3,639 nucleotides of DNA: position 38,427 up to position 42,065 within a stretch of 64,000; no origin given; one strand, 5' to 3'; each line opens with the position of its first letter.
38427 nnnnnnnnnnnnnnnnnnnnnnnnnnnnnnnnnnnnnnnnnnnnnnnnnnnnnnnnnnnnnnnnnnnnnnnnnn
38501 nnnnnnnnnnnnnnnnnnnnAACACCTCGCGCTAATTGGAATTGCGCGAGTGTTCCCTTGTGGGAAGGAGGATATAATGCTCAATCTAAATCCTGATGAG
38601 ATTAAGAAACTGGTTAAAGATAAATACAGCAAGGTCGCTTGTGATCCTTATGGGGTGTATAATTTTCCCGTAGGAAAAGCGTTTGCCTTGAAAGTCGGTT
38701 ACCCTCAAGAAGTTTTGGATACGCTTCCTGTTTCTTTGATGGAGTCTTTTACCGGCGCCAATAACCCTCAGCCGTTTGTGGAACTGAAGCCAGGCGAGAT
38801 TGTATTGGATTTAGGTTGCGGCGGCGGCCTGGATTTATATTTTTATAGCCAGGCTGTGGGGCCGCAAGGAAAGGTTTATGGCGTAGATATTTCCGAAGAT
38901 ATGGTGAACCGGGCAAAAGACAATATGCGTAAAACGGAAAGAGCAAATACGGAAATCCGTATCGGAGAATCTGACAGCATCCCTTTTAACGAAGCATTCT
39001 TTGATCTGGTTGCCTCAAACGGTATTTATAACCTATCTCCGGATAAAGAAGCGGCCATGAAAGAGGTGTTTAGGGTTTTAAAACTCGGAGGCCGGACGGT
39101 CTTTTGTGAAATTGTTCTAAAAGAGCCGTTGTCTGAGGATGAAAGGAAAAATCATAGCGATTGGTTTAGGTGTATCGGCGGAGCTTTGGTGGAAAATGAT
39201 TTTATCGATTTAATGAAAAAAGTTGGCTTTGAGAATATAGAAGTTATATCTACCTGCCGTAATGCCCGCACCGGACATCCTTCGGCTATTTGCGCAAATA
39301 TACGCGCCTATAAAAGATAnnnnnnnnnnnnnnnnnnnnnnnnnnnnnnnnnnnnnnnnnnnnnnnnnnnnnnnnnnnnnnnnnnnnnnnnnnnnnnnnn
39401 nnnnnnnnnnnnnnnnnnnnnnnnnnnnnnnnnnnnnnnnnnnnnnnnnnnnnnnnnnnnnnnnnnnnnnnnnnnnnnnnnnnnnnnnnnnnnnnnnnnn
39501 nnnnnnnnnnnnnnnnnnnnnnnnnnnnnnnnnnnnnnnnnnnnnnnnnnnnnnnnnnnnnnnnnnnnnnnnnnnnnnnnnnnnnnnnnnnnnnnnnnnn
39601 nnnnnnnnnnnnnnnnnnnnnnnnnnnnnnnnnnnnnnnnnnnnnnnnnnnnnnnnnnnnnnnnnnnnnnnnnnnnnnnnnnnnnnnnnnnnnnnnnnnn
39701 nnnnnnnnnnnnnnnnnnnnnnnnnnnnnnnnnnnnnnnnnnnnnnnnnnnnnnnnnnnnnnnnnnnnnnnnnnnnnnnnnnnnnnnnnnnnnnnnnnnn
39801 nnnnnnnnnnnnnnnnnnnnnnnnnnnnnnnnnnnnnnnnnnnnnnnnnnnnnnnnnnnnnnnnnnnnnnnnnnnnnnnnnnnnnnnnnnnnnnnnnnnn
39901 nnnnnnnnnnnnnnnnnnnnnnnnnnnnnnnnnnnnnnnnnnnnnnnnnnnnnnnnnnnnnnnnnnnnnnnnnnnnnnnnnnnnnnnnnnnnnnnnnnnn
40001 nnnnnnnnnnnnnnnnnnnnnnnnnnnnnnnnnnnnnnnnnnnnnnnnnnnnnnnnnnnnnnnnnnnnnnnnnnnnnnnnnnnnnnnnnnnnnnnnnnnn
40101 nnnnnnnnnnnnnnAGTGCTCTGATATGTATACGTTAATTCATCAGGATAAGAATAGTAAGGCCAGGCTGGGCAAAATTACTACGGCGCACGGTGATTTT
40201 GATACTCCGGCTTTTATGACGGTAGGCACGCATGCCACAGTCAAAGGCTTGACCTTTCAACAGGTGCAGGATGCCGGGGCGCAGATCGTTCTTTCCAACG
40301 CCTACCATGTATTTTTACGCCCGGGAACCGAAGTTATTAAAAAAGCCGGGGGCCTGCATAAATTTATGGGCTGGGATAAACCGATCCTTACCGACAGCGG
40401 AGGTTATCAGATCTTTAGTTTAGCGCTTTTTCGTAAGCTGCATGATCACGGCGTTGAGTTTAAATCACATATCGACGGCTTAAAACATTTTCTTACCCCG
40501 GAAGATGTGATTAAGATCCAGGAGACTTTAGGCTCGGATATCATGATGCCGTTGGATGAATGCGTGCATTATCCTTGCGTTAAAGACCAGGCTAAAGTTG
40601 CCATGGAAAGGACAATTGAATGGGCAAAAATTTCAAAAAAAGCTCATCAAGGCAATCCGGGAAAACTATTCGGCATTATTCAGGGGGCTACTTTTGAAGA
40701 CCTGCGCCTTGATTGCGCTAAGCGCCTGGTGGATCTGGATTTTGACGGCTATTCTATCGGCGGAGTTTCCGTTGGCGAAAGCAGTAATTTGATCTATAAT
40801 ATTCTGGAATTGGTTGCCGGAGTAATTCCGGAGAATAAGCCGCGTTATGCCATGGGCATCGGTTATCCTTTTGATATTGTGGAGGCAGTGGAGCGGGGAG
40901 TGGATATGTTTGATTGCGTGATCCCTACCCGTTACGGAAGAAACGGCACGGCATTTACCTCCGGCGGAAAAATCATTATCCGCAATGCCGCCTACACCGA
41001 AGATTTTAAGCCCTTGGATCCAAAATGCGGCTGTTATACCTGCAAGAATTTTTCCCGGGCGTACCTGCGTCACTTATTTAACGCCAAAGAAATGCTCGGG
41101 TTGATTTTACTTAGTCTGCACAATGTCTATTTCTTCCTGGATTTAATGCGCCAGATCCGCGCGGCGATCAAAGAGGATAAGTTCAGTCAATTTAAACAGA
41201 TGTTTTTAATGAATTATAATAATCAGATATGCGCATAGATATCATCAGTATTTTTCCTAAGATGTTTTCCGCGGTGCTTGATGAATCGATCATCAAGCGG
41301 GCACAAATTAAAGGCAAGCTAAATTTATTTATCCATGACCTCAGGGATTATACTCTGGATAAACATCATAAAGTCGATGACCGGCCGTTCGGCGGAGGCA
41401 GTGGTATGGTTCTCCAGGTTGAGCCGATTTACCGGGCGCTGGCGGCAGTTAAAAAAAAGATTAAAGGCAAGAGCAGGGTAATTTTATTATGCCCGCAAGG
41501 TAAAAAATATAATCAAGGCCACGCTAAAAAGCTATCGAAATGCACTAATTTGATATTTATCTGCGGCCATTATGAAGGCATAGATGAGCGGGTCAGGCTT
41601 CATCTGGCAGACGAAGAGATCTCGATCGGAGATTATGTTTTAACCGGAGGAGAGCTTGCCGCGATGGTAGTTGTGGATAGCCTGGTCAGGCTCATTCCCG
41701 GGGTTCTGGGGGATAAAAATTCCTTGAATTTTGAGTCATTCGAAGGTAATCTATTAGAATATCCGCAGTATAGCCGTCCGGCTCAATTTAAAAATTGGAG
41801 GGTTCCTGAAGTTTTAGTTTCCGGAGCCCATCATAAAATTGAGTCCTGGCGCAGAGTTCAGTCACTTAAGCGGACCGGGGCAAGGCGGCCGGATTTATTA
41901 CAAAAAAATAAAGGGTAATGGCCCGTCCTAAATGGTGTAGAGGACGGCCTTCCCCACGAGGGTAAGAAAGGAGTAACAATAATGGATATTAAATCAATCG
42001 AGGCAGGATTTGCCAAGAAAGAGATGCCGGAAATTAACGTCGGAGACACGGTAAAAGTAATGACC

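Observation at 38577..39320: ArsM-family methyltransferase missing two of the three conserved As(III)-binding cysteines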

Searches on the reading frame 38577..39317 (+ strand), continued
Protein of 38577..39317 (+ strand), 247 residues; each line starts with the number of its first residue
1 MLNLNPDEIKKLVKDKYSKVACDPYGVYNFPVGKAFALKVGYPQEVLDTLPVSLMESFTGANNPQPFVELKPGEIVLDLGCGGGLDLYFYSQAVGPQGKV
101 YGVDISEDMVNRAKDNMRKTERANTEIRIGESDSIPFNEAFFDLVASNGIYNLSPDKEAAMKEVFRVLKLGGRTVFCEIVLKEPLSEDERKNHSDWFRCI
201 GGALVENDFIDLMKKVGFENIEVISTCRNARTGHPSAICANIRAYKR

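Call 77: search_protein_families(library=pfam, alignment_id=A8, max_evalue=0.001)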
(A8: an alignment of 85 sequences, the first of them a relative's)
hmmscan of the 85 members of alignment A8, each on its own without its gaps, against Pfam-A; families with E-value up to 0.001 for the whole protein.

A. member 1, L113:1206-1514:+ (103 aa): 14 families
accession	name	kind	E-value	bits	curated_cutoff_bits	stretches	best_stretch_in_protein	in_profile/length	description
PF01022.26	HTH_5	-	2.5e-16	59.7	22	1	14-59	1-46/47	Bacterial regulatory protein, arsR family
PF12840.13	HTH_20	-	1.3e-10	41.5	27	1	27-61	17-51/51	Helix-turn-helix domain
PF24033.1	DUF7342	-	5e-08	33.5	31.6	1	28-78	17-67/150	Family of unknown function (DUF7342)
PF12802.13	MarR_2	-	1.8e-06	28.4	27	1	29-64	21-56/61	MarR family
PF13412.12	HTH_24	-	1.2e-05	25.2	21.9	1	14-59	2-48/48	Winged helix-turn-helix DNA-binding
PF01978.25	TrmB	-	2.6e-05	24.4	25.6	1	27-69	21-63/68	Sugar-specific transcriptional regulator TrmB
PF00392.27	GntR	-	3.9e-05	23.7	27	1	12-62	5-58/64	Bacterial regulatory proteins, gntR family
PF09339.16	HTH_IclR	-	0.00012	22.2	22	1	27-59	17-49/52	IclR helix-turn-helix domain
PF08220.18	HTH_DeoR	-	0.00018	21.6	21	1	28-59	14-45/57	DeoR-like helix-turn-helix domain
PF25213.1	HVO_A0261_N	-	0.0002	21.6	35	1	15-62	11-58/86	HVO_A0261 N-terminal domain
PF08279.18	HTH_11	-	0.00031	21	25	1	29-58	16-44/55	HTH domain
PF02082.26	Rrf2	-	0.00047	20.7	30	1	27-74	22-68/132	Iron-dependent Transcriptional regulator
PF01325.25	Fe_dep_repress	-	0.00064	20.3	26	0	30-61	24-55/60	Iron dependent repressor, N-terminal DNA binding domain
PF01047.28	MarR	-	0.00067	19.9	24.6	1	27-61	16-50/59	MarR family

B. families by the number of members that match (of 85 scanned): 88 families (the first 25 are shown)
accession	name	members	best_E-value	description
PF01022.26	HTH_5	12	1.9e-18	Bacterial regulatory protein, arsR family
PF12840.13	HTH_20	12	3.1e-14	Helix-turn-helix domain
PF12802.13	MarR_2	11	6.9e-10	MarR family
PF24033.1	DUF7342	8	5e-08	Family of unknown function (DUF7342)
PF01978.25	TrmB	8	1.5e-05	Sugar-specific transcriptional regulator TrmB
PF01047.28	MarR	7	8.7e-06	MarR family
PF13412.12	HTH_24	7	1.2e-05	Winged helix-turn-helix DNA-binding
PF04014.23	MazE_antitoxin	5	5.4e-11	Antidote-toxin recognition MazE, bacterial antitoxin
PF09339.16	HTH_IclR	5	6.5e-05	IclR helix-turn-helix domain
PF13545.12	HTH_Crp_2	4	5e-05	Crp-like helix-turn-helix domain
PF02082.26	Rrf2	4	7.9e-05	Iron-dependent Transcriptional regulator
PF02645.21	DegV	3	2.2e-67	Uncharacterised protein, DegV family COG1307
PF03773.19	ArsP_1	3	2.6e-60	Predicted permease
PF01325.25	Fe_dep_repress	3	0.00036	Iron dependent repressor, N-terminal DNA binding domain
PF12838.12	Fer4_7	2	4.7e-18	4Fe-4S dicluster domain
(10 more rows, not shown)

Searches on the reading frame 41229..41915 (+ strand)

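Call 54: search_protein_families(library=pfam, proteins=[window:41229-41915:+], max_evalue=0.001)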
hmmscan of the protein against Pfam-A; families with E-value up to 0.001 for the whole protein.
window:41229-41915:+ (229 aa): 1 family
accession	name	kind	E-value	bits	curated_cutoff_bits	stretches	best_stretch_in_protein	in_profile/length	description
PF01746.26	tRNA_m1G_MT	-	3.5e-61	206.8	27.3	1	23-221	2-195/195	tRNA (Guanine-1)-methyltransferase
